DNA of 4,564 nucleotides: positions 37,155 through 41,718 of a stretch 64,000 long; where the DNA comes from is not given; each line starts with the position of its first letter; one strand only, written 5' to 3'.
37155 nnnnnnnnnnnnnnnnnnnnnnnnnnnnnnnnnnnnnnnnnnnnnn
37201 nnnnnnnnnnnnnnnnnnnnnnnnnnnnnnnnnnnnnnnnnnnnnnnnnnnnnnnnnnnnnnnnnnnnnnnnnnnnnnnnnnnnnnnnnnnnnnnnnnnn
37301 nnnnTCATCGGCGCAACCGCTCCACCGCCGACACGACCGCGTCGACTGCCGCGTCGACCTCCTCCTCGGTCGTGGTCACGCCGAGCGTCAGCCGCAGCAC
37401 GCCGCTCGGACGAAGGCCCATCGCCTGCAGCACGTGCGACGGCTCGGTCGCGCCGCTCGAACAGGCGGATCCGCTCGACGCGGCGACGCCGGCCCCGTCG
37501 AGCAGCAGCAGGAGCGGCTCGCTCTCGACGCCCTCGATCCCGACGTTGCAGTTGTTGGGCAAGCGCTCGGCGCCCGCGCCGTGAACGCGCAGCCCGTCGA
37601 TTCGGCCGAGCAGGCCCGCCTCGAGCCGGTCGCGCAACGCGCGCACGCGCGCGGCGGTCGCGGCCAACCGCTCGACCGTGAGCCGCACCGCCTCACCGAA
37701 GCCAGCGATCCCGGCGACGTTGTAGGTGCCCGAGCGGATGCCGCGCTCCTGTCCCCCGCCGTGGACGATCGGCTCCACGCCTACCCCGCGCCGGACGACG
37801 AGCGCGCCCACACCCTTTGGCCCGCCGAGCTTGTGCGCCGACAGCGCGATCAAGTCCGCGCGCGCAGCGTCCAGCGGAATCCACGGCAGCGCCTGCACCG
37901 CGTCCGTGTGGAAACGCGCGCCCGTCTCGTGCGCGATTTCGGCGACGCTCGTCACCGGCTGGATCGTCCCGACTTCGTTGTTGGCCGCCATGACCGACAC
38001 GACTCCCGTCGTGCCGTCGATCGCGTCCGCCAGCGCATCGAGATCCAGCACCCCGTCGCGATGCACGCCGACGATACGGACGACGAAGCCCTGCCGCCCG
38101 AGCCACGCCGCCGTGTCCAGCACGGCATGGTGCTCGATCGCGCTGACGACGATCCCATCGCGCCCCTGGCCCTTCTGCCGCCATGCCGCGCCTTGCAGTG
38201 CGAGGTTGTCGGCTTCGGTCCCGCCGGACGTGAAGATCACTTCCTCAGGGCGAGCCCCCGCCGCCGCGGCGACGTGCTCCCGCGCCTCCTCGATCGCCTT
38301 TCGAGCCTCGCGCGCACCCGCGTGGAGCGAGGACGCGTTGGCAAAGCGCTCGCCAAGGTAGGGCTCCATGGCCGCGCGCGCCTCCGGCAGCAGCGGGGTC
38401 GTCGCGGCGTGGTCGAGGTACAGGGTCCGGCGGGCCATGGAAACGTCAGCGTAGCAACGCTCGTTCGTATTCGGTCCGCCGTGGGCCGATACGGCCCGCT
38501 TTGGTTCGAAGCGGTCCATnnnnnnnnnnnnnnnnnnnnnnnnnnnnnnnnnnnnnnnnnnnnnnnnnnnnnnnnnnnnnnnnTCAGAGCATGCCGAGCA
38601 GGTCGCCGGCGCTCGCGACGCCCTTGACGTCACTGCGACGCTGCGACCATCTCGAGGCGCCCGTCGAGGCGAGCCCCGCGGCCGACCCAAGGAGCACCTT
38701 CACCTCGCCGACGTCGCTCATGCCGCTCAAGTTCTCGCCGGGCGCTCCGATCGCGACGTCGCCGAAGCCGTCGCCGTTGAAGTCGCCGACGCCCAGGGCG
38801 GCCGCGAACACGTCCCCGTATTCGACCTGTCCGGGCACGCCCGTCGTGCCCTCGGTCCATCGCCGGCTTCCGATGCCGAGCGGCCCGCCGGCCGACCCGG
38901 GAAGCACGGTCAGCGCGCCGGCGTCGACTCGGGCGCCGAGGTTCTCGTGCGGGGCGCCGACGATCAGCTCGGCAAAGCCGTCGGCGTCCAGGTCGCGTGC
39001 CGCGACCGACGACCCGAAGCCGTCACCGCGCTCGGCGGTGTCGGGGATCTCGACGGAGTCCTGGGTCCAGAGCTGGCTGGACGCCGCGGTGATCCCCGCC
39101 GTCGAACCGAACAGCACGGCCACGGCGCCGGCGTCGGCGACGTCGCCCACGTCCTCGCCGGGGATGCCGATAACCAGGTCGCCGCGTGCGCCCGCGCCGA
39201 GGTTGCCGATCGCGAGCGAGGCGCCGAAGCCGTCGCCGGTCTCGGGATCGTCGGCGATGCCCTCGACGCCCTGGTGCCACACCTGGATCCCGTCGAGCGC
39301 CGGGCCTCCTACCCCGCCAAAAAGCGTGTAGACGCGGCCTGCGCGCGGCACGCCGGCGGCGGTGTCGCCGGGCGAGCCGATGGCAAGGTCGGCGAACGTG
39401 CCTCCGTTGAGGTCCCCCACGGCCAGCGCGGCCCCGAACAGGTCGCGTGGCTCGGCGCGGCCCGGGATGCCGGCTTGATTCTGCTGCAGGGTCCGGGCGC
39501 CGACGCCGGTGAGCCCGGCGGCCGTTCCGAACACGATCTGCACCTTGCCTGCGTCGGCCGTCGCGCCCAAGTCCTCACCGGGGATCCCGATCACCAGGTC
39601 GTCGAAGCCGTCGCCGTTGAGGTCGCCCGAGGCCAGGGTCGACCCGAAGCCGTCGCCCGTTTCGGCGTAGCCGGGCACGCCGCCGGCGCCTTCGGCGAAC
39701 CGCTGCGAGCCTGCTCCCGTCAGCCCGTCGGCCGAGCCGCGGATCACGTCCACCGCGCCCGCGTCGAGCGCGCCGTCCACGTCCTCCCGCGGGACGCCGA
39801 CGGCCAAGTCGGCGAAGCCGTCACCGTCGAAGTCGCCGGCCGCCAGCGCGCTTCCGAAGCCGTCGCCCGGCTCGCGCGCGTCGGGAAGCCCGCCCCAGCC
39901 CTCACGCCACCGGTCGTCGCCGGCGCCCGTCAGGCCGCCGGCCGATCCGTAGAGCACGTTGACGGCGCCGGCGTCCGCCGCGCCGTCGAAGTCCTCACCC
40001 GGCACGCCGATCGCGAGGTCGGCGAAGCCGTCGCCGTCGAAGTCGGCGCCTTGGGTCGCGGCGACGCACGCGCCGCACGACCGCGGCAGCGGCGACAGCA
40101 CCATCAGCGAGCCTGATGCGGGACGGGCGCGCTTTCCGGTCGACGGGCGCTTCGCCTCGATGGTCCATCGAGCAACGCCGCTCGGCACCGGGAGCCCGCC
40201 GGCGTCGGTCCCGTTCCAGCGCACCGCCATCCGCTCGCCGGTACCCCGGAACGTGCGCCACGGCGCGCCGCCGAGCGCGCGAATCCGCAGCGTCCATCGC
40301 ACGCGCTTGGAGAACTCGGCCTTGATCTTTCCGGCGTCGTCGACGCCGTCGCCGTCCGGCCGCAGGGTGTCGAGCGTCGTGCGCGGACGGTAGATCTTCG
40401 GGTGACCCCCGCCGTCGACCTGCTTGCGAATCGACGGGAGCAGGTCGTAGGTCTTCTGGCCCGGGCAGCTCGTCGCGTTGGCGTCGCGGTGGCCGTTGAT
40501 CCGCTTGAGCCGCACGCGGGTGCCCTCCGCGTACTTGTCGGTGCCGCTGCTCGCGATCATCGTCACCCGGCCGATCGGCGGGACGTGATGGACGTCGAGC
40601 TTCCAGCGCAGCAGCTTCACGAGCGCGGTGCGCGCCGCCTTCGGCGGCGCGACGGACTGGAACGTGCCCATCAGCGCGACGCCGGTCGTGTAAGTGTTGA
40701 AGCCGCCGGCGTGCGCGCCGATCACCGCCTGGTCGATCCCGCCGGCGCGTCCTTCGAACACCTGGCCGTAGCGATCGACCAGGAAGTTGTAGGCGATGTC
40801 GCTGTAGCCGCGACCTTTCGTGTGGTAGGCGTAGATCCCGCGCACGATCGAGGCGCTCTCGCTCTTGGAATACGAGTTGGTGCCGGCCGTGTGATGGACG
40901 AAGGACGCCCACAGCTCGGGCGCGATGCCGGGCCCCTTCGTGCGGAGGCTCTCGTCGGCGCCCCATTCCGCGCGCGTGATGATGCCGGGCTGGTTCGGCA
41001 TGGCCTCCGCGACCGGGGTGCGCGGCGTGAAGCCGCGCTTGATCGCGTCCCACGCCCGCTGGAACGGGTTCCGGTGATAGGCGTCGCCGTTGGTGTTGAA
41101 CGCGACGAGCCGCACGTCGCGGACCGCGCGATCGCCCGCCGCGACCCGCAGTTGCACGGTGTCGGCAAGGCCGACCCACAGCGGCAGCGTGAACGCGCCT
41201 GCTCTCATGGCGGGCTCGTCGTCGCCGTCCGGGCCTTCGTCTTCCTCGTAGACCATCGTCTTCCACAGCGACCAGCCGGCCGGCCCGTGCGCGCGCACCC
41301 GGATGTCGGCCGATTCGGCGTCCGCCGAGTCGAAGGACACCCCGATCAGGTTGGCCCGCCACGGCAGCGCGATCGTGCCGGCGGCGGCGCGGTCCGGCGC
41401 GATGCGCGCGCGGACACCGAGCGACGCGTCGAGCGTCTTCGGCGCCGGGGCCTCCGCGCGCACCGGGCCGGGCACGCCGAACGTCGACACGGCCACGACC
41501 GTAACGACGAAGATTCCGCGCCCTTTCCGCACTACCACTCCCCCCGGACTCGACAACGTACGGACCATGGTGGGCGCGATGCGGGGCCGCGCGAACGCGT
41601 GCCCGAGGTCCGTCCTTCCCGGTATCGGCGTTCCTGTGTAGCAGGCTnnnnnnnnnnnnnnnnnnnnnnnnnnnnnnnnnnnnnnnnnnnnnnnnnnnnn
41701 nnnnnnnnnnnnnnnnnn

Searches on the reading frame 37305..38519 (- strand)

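Call 43: search_protein_families(library=pfam, proteins=[window:37305-38519:-], max_evalue=0.001)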
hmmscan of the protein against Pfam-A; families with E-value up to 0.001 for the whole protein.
window:37305-38519:- (404 aa): 4 families
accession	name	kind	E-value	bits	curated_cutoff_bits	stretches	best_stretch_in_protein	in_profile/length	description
PF00266.25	Aminotran_5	-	1.1e-75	255.4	21.5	1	34-390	2-370/371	Aminotransferase class-V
PF01212.27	Beta_elim_lyase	-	7.9e-08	32.4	27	1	75-207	33-169/288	Beta-eliminating lyase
PF01041.23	DegT_DnrJ_EryC1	-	1.6e-05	24.7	19.8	1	91-211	39-150/360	DegT/DnrJ/EryC1/StrS aminotransferase family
PF00155.27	Aminotran_1_2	-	0.00023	20.9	19.7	0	76-197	44-176/361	Aminotransferase class I and II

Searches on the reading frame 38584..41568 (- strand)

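Call 43: search_protein_families(library=pfam, proteins=[window:38584-41568:-], max_evalue=0.001)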
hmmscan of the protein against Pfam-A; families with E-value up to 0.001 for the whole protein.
window:38584-41568:- (994 aa): 4 families
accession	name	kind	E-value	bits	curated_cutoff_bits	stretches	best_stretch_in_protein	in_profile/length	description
PF01839.29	FG-GAP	-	1.6e-52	175.1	22.1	6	641-678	1-36/37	FG-GAP repeat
PF01510.30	Amidase_2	-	2e-16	60.9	26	1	223-371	9-131/131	N-acetylmuramoyl-L-alanine amidase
PF13517.12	FG-GAP_3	-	5.7e-08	33.7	26.9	0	509-590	1-61/61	FG-GAP-like repeat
PF12256.14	TcdB_toxin_midN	-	0.00047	20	24.8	0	506-531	31-59/181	Insecticide toxin TcdB middle/N-terminal region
